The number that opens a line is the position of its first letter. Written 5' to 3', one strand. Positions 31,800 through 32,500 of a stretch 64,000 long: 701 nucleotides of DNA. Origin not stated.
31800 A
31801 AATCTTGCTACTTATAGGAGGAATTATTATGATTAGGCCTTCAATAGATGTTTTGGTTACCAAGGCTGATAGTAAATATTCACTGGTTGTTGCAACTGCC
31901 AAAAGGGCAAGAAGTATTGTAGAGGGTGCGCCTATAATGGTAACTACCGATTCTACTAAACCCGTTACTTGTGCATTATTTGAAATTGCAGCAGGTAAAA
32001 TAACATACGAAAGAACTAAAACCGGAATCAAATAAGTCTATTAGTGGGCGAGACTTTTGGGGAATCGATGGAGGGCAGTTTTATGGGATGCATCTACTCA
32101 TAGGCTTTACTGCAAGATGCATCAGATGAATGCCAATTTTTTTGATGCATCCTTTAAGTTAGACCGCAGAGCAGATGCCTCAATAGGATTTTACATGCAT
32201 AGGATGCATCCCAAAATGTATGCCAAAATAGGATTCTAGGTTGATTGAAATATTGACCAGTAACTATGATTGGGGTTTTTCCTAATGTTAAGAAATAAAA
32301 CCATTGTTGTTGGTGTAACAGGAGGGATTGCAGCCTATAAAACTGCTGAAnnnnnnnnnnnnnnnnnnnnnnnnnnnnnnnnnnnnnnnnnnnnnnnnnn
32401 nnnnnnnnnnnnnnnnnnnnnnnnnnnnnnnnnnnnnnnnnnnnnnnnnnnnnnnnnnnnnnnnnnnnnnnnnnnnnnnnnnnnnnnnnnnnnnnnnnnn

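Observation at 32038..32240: ~29-bp periodic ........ array splits the normally tight rpoZ-coaBC junction; a second copy lies in the ribU leader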

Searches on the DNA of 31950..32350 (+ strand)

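Call 70: search_rna_families(source=window, start=31950, end=32350, threshold=evalue, max_evalue=1)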
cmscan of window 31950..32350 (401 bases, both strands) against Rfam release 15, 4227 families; matches with E-value up to 1: 1.
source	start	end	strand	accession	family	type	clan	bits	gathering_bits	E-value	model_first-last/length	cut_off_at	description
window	32097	32171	+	RF03503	mir-547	Gene; miRNA;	-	16.5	90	0.94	1-78/78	no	mir-547 microRNA precursor family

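Call 74: search_dna_similar(query=window:32036-32284:+, collection=plasmids, mode=distant, max_evalue=0.001, max_rows=10)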
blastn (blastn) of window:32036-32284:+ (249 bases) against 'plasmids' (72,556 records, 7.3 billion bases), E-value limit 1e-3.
No match.

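Call 75: search_dna_similar(query=window:32036-32284:+, collection=phages, mode=distant, max_evalue=0.001, max_rows=10)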
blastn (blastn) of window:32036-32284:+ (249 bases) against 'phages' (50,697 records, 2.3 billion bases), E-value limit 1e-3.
No match.
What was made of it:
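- Tried and rejected: blastn of the spacer against the phage and plasmid collections gave no match (calls 74, 75).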
